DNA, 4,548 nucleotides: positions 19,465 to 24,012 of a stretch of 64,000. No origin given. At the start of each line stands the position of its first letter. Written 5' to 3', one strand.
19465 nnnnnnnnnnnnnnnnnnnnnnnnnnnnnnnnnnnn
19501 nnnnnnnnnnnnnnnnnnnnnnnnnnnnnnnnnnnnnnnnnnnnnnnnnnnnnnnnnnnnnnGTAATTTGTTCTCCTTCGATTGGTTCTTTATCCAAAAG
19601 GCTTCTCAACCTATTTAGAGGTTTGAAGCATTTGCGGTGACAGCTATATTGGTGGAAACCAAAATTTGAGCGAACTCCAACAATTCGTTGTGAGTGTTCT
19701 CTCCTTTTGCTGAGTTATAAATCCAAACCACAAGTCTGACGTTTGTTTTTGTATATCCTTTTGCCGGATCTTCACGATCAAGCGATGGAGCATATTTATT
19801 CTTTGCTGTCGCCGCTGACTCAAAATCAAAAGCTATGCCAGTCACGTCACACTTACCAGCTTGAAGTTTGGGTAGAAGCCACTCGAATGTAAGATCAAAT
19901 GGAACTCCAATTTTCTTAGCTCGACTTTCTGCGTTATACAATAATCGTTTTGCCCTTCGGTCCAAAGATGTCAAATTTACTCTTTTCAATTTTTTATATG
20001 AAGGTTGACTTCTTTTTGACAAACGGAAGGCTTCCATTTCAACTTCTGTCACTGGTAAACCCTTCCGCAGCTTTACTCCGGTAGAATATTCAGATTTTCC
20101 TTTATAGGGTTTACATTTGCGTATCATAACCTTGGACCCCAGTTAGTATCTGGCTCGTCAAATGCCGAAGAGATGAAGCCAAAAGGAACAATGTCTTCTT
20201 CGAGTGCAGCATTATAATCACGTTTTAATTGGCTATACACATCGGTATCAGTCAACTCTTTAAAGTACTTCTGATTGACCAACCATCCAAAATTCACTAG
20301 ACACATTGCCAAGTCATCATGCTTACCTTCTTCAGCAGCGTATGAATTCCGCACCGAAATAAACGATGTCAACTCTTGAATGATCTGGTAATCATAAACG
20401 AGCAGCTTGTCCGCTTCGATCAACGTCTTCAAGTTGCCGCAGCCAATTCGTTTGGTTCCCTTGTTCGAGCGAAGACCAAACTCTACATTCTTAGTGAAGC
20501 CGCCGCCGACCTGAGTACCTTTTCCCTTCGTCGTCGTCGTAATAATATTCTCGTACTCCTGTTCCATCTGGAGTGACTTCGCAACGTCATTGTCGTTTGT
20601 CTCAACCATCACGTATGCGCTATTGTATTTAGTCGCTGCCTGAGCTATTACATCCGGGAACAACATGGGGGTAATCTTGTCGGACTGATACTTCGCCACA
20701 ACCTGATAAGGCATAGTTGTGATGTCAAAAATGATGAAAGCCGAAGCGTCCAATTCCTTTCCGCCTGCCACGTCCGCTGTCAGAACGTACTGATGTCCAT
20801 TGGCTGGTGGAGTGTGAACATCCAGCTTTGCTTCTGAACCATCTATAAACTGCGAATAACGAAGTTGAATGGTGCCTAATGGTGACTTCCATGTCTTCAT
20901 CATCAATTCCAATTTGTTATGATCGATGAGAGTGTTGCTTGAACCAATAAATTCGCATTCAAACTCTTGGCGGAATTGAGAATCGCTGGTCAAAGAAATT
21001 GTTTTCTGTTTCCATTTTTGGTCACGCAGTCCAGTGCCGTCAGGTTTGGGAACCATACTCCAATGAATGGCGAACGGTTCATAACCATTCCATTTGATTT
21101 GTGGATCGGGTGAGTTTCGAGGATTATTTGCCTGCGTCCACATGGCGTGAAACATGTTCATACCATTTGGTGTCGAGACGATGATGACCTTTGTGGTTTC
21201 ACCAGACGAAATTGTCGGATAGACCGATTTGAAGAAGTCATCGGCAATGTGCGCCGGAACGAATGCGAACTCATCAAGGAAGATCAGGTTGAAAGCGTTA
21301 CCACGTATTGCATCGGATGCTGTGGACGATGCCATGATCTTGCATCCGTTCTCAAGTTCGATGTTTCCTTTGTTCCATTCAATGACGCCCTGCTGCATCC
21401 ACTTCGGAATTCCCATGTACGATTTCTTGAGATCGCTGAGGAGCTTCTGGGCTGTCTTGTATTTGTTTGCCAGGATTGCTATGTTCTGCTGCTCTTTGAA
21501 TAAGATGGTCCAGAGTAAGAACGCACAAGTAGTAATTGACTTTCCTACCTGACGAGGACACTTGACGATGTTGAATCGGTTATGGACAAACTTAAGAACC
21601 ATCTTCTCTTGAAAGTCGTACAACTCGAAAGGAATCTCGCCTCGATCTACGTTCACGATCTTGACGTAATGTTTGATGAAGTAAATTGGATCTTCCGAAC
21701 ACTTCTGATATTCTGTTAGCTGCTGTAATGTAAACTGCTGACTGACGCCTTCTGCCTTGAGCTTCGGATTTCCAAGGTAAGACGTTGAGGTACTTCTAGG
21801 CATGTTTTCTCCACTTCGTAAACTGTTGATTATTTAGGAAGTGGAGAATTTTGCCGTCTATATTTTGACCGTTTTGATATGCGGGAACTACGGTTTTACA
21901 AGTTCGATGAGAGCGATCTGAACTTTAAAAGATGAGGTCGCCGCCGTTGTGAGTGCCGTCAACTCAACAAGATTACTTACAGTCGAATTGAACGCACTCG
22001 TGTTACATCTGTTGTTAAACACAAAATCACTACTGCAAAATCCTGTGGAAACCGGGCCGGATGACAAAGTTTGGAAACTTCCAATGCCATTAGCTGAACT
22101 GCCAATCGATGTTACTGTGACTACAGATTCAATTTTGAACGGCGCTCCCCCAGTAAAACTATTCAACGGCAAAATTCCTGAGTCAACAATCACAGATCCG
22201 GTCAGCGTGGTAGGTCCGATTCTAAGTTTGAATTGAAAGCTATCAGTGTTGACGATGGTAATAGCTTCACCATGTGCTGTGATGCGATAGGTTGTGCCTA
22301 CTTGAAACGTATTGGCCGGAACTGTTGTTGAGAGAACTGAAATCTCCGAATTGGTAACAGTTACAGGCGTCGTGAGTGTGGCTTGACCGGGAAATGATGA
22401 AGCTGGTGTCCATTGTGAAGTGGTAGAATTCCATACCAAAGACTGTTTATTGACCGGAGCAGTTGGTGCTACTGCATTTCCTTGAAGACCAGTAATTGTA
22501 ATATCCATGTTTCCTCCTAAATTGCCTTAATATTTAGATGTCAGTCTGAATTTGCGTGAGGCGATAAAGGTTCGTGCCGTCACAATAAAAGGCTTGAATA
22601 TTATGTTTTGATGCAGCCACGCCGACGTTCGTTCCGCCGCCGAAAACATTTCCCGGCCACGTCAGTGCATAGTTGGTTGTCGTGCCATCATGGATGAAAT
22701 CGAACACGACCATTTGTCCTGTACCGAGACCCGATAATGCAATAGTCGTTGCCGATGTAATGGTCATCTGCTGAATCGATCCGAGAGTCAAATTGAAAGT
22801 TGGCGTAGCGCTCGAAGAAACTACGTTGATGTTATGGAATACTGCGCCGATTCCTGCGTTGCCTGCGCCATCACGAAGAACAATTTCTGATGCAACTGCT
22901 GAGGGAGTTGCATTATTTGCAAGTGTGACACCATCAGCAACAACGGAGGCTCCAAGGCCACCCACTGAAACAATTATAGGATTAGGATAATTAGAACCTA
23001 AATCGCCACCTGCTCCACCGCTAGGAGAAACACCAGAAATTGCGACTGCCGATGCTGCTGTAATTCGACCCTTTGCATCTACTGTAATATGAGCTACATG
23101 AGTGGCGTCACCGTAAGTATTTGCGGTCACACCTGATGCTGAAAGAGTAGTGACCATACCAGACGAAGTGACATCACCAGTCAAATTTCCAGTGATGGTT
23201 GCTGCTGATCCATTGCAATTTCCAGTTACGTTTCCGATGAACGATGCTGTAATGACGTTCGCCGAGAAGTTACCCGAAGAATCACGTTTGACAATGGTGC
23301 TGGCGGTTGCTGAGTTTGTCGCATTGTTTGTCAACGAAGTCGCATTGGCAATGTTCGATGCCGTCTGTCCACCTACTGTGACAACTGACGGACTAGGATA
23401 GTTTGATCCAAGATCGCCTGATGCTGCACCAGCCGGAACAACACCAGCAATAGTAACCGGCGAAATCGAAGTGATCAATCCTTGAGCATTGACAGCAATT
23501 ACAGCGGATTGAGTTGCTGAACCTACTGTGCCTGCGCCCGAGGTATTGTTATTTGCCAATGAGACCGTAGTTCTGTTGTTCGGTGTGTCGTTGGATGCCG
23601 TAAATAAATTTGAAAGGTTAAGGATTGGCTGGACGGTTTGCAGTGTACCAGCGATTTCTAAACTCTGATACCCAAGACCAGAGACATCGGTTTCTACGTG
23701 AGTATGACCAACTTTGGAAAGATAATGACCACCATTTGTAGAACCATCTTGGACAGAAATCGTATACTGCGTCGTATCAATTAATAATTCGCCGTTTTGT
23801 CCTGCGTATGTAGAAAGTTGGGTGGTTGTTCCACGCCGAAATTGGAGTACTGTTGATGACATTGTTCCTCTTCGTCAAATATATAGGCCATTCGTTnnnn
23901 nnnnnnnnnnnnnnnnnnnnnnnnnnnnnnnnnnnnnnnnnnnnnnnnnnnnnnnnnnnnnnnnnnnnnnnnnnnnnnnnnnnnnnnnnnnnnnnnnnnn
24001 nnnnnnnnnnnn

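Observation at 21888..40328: ~18.5 kb cassette of about 20 fibre-like genes inserted between the small and large terminase genes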

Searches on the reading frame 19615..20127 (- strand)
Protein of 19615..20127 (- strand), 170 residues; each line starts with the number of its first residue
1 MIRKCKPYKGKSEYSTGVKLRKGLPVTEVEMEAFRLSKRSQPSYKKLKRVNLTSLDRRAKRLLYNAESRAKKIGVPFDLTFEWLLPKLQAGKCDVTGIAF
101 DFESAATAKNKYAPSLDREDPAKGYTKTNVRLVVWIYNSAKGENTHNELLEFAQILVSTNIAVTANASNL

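Call 4: search_protein_families(library=phrogs, proteins=[window:19615-20127:-], max_evalue=0.01)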
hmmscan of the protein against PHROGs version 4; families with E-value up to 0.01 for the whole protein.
window:19615-20127:- (170 aa): 6 families
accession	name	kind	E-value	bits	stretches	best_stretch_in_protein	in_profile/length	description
phrog_3322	-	DNA, RNA and nucleotide metabolism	7.9e-29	101.6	1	49-156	43-148/162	endonuclease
phrog_1035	-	DNA, RNA and nucleotide metabolism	1.7e-17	65.2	1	3-154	67-223/271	endonuclease VII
phrog_3118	-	DNA, RNA and nucleotide metabolism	8.6e-12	46.1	1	58-142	13-97/287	HNH endonuclease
phrog_4592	-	moron, auxiliary metabolic gene and host takeover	1.3e-07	32.7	1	45-142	46-135/170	decoy of host sigma70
phrog_1400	-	moron, auxiliary metabolic gene and host takeover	1.6e-06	29.2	1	57-157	11-102/251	Srd anti-sigma factor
phrog_3377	-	DNA, RNA and nucleotide metabolism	0.0037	18.1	1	111-147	61-99/196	HNH endonuclease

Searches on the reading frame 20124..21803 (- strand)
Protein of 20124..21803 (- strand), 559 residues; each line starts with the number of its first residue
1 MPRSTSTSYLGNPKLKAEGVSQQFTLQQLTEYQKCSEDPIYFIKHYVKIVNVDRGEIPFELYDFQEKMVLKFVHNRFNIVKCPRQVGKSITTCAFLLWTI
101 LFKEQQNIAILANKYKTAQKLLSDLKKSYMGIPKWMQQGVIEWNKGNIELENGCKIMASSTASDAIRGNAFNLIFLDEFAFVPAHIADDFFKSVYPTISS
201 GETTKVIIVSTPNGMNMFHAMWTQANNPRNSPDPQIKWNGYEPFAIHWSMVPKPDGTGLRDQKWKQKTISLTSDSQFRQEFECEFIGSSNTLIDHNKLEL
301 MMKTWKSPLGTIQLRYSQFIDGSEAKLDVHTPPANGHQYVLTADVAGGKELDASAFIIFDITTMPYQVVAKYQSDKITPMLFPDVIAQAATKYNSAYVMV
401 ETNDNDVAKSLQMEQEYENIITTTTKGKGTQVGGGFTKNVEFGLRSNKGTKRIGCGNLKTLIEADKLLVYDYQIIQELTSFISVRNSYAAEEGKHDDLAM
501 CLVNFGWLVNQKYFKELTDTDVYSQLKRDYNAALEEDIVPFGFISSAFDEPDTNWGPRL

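Call 4: search_protein_families(library=phrogs, proteins=[window:20124-21803:-], max_evalue=0.01)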
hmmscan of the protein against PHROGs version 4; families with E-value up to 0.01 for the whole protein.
window:20124-21803:- (559 aa): 11 families
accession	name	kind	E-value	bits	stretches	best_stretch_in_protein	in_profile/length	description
phrog_2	-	head and packaging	1.7e-63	216.6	1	41-549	256-624/807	terminase large subunit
phrog_5989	-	head and packaging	6.4e-61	207.4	1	6-291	88-339/347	terminase large subunit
phrog_36964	-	head and packaging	3.7e-42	145.4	2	92-500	438-844/890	terminase large subunit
phrog_38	-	head and packaging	1.7e-16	61.1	1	28-516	266-710/760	terminase large subunit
phrog_7579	-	head and packaging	1.5e-13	51.5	1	76-299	18-227/239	terminase large subunit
phrog_24361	-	head and packaging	8.7e-12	46.1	1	375-519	6-149/162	terminase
phrog_9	-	head and packaging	9e-08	32.4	1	37-184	186-334/812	terminase large subunit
phrog_675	-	head and packaging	5e-07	29.4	1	27-224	12-204/576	terminase large subunit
phrog_26724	-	unknown function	1.6e-05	25.6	1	38-185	12-155/192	-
phrog_32359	-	head and packaging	9.8e-05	23.1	1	34-140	66-173/210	terminase large subunit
phrog_4914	-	head and packaging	0.0011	19.6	1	78-172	108-211/213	terminase large subunit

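Call 6: search_dna_similar(query=window:20124-21803:-, collection=phages, mode=protein, max_rows=30)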
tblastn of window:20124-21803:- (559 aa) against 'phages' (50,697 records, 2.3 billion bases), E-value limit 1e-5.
Records with a match: 2710; places in all: 2774; records where one place covers at least 80% of the query: 2474.
Best place of each record, by identity: <60% 2710.
By first word of the organism name: Escherichia 672; Synechococcus 378; Klebsiella 338; Salmonella 204; Vibrio 191; Shigella 89; Aeromonas 80; Acinetobacter 71; Cyanophage 61; Enterobacter 59; and 68 more.
By host as written in the record: - 474; Escherichia coli 278; Klebsiella pneumoniae 115; Synechococcus 107; Synechococcus sp. 38; Escherichia coli O157:H7 38; Vibrio harveyi BAA-1116 34; Salmonella enterica 29; and 610 more.
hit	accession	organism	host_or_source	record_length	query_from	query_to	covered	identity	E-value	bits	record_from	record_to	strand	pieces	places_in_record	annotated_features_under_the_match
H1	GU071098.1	Synechococcus phage S-SSM7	Synechococcus sp. WH8109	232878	1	550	98%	50.4%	9e-169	536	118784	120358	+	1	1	gp17: terminase DNA packaging enzyme large subunit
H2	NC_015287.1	Synechococcus phage S-SSM7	Synechococcus sp. WH8109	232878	1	550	98%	50.4%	9e-169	536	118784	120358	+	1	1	gp17: terminase large subunit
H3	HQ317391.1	Cyanophage S-SSM6a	Synechococcus sp. WH8109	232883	1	550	98%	50.4%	9e-169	536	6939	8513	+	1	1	terminase large subunit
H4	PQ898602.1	Synechococcus phage S-SCSM2R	Synechococcus sp. WH7803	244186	5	549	97%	50.6%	5e-170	540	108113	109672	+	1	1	terminase large subunit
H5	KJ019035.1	Synechococcus phage ACG-2014d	-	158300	4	550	98%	50.3%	3e-172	546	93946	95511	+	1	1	terminase large subunit | hypothetical protein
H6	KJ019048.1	Synechococcus phage ACG-2014d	-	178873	4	550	98%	50.3%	3e-172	546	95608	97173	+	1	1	terminase large subunit | hypothetical protein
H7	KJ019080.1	Synechococcus phage ACG-2014d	-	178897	4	550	98%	50.3%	3e-172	546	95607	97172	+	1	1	terminase large subunit | hypothetical protein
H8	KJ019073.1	Synechococcus phage ACG-2014d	-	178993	4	550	98%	50.3%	3e-172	546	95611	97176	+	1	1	terminase large subunit | hypothetical protein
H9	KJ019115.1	Synechococcus phage ACG-2014d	-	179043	4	550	98%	50.3%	3e-172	546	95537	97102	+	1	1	terminase large subunit | hypothetical protein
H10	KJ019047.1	Synechococcus phage ACG-2014d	-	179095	4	550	98%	50.3%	3e-172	546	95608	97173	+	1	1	terminase large subunit | hypothetical protein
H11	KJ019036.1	Synechococcus phage ACG-2014d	-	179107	4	550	98%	50.3%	3e-172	546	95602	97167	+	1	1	terminase large subunit | hypothetical protein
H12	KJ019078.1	Synechococcus phage ACG-2014d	-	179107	4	550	98%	50.3%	3e-172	546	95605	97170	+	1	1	terminase large subunit | hypothetical protein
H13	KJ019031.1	Synechococcus phage ACG-2014d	-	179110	4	550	98%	50.3%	3e-172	546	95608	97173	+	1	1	terminase large subunit | hypothetical protein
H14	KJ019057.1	Synechococcus phage ACG-2014d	-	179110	4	550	98%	50.3%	3e-172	546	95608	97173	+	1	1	terminase large subunit | hypothetical protein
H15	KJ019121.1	Synechococcus phage ACG-2014d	-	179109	4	550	98%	50.3%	3e-172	546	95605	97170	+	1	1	terminase large subunit | hypothetical protein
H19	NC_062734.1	Synechococcus phage ACG-2014d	-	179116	4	550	98%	50.3%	3e-172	546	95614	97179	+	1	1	terminase large subunit | DNA endonuclease V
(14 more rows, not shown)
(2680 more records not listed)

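Call 8: get_annotated_region(hit=H2, flank=12000)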
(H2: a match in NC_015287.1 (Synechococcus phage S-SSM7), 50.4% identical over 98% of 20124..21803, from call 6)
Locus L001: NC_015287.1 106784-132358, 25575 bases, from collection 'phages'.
description: Synechococcus phage S-SSM7, complete genome.
organism: Synechococcus phage S-SSM7 (NCBI taxid 445686)
taxonomy: Viruses; Duplodnaviria; Heunggongvirae; Uroviricota; Caudoviricetes; Kyanoviridae; Lipsvirus; Lipsvirus ssm7
host: Synechococcus sp. WH8109; source: Sargasso Sea; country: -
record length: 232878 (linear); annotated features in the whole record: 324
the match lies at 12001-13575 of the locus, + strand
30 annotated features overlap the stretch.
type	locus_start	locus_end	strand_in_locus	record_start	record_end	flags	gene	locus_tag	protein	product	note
CDS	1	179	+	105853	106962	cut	nol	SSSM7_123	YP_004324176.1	Nol-like carbamoyltransferase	T4-LIKE GC: 1343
CDS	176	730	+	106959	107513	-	denV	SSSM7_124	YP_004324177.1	DNA endonuclease V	T4-LIKE GC: 100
CDS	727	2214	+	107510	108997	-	-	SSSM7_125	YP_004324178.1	tryptophan halogenase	T4-LIKE GC: 212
CDS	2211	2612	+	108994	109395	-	-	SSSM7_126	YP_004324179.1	bifunctional heptose 7-phosphate kinase/heptose 1-phosphate adenyltransferase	T4-LIKE GC: 304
CDS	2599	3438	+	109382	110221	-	-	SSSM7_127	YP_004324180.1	putative carbohydrate kinase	T4-LIKE GC: 305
CDS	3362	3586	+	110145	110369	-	-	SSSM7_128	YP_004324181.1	hypothetical protein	T4-LIKE GC: 328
CDS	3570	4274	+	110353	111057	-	-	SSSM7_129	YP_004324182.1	hypothetical protein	T4-LIKE GC: 183; contains PF05175 domain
CDS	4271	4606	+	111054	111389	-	-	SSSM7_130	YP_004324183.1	phosphoheptose isomerase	T4-LIKE GC: 306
CDS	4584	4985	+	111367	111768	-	-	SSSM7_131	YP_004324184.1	cysteine dioxygenase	T4-LIKE GC: 307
CDS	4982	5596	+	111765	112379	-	-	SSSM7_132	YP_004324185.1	2OG-Fe(II) oxygenase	T4-LIKE GC: 1344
CDS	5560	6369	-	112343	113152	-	-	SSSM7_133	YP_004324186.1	nucleotide-sugar epimerase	T4-LIKE GC: 308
CDS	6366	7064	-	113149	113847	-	-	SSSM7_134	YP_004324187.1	minor coat protein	T4-LIKE GC: 1347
CDS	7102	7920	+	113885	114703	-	gp13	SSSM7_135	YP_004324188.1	head-tail adaptor Ad2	T4-LIKE GC: 116; similar to Synechococcus phage S-SM1 protein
CDS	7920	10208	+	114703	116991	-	gp14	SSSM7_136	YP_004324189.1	head closure Hc2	T4-LIKE GC: 117; similar to Synechococcus phage S-SM1 protein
CDS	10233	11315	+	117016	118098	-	gp15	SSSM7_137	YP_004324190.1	tail sheath stabilizer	T4-LIKE GC: 118; similar to Synechococcus phage S-SM1 protein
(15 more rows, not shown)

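Call 9: get_annotated_region(hit=H19, flank=12000)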
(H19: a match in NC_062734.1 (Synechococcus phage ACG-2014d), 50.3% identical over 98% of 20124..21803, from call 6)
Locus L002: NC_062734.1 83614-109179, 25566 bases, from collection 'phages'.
description: Synechococcus phage ACG-2014d isolate Syn7803C45, complete genome.
organism: Synechococcus phage ACG-2014d (NCBI taxid 1493509)
taxonomy: Viruses; Duplodnaviria; Heunggongvirae; Uroviricota; Caudoviricetes; Kyanoviridae; Lowelvirus; Lowelvirus tuscon4d
host: -; source: -; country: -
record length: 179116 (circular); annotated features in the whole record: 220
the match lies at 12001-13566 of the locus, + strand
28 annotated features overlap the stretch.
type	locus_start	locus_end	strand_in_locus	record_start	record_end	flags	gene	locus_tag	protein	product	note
CDS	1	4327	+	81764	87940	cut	-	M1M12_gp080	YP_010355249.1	structural protein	-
CDS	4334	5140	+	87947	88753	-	-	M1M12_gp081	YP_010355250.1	head-tail adaptor Ad2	gp13 neck protein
CDS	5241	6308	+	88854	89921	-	-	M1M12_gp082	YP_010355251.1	head closure Hc2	gp14 neck protein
CDS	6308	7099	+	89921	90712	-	-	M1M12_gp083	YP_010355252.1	tail sheath stabilizer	gp15 proximal tail sheath protein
CDS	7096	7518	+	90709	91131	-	-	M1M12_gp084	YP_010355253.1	terminase small subunit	gp16 terminase DNA packaging protein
CDS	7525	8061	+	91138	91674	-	-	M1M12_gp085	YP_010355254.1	hypothetical protein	-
CDS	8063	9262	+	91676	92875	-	-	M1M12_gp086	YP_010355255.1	hypothetical protein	-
CDS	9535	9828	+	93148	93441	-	-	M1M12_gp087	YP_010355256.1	hypothetical protein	-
CDS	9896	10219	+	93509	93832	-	-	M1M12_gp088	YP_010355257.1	PetE plastocyanine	PetE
CDS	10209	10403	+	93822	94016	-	-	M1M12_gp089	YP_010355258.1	hypothetical protein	-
CDS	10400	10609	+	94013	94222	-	-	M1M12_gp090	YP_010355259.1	hypothetical protein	-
CDS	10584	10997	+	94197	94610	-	-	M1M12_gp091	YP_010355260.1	endonuclease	-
CDS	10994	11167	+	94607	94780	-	-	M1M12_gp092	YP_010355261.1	hypothetical protein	-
CDS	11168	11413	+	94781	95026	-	-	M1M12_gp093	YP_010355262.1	hypothetical protein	-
CDS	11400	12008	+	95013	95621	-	-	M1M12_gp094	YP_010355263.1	DNA endonuclease V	-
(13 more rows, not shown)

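Call 18: find_related_loci(query=window:20124-21803:-, collection=viral_contigs, flank=10000)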
Query window:20124-21803:- (559 aa) in viral_contigs; peptide patterns used: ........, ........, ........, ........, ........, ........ (x = any residue, [..] = any of these).
77 stretches matched a pattern; 65 encode a relative of the query (tblastn E <= 1e-3); 65 distinct loci.
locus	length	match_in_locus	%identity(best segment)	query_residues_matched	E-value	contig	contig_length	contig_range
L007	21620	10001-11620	74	1-543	0e+0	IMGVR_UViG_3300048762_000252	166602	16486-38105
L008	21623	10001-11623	73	1-543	0e+0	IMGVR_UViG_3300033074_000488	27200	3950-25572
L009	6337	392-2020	69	1-541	0e+0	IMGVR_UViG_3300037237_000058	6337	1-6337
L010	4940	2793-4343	51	9-550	0e+0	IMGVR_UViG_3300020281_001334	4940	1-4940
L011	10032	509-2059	51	9-550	0e+0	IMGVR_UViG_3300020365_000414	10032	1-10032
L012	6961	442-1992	51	9-550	0e+0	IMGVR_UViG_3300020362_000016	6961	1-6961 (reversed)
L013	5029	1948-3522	50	9-558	0e+0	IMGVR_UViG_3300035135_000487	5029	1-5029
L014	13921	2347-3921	50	9-558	0e+0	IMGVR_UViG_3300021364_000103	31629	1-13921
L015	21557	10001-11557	50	7-550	0e+0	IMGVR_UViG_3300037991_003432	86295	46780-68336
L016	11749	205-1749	51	9-548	0e+0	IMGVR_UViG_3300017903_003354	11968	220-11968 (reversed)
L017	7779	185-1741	50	7-550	0e+0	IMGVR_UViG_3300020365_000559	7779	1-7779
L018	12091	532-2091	51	5-550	0e+0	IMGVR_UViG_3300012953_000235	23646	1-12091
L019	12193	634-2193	51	5-550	1e-180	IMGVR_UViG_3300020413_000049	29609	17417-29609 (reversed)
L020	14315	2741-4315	50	9-558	0e+0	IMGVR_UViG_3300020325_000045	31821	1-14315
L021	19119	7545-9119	50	9-558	1e-180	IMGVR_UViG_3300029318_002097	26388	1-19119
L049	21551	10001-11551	51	9-550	0e+0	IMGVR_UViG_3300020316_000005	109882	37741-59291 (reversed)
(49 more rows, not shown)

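Call 80: list_cluster_members(proteins=[window:20124-21803:-, window:40331-40828:-, window:39267-40328:-])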
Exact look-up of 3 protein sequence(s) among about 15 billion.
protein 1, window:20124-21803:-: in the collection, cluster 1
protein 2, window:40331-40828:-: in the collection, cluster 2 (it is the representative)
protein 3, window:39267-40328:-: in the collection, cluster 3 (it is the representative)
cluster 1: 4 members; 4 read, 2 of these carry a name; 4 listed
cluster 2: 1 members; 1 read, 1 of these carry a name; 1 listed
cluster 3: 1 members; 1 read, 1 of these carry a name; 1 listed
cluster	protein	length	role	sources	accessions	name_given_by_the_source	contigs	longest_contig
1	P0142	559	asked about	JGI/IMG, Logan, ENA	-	hypothetical protein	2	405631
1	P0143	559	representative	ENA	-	-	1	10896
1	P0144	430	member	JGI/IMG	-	hypothetical protein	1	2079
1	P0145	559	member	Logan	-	-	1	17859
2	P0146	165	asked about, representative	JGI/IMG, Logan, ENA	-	hypothetical protein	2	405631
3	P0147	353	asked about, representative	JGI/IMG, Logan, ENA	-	hypothetical protein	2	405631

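Call 96: search_protein_families(library=pfam, proteins=[window:20124-21803:-], max_evalue=0.01)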
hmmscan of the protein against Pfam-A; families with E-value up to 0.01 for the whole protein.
window:20124-21803:- (559 aa): 3 families
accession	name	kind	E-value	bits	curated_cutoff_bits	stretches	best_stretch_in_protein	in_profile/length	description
PF03237.21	Terminase_6N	-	7.2e-27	94.9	22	1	83-298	5-213/215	Terminase large subunit, T4likevirus-type, N-terminal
PF17289.8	Terminase_6C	-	1.1e-08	35.7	22.6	1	342-501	2-147/155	Terminase RNaseH-like domain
PF03354.21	TerL_ATPase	-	3.4e-05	24.1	23.7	1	80-187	26-140/178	Terminase large subunit, ATPase domain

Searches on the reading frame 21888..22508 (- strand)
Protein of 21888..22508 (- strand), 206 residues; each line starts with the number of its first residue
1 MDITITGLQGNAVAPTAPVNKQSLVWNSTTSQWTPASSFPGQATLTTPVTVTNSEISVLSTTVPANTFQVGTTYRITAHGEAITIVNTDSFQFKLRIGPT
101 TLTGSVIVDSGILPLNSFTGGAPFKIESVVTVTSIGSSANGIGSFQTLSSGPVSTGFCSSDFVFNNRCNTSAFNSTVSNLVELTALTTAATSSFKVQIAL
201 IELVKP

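Call 4: search_protein_families(library=phrogs, proteins=[window:21888-22508:-], max_evalue=0.01)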
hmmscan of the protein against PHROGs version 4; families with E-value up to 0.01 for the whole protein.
window:21888-22508:- (206 aa): 0 families

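Call 13: search_protein_families(library=pfam, proteins=[window:21888-22508:-], max_evalue=0.1)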
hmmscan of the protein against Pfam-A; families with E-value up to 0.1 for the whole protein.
window:21888-22508:- (206 aa): 1 family
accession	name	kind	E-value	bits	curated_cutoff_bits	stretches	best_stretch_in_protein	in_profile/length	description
PF14237.11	GYF_2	-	0.0021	18.2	25.8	1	19-40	27-48/50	GYF domain 2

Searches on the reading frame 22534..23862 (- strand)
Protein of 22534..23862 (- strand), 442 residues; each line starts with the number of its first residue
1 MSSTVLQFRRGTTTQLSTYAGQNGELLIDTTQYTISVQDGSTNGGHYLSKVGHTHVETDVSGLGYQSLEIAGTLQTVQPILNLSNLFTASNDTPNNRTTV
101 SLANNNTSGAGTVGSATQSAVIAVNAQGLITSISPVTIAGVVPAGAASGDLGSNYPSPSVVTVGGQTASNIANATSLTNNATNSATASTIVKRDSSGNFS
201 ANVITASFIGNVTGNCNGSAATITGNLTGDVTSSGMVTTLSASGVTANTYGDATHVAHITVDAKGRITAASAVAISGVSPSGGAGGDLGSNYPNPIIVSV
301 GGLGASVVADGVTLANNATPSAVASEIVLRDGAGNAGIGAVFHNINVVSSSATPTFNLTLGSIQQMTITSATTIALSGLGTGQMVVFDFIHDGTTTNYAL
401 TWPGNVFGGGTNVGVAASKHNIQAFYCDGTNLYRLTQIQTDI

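Call 4: search_protein_families(library=phrogs, proteins=[window:22534-23862:-], max_evalue=0.01)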
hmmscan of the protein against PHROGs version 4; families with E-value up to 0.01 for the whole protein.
window:22534-23862:- (442 aa): 3 families
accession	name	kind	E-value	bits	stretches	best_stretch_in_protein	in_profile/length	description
phrog_9648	-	tail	1.2e-06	29.7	1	4-60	3-59/152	tail protein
phrog_697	-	head and packaging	2.4e-06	26.2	1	182-272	56-157/2079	structural protein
phrog_5342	-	tail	3.6e-05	21.7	1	95-263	2793-2963/3319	tail fiber protein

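Call 13: search_protein_families(library=pfam, proteins=[window:22534-23862:-], max_evalue=0.1)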
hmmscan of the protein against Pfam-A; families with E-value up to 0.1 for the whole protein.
window:22534-23862:- (442 aa): 1 family
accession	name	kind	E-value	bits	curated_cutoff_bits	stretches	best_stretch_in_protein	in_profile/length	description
PF18454.7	Mtd_N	-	3.7e-10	40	26.3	1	7-42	2-37/37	Major tropism determinant N-terminal domain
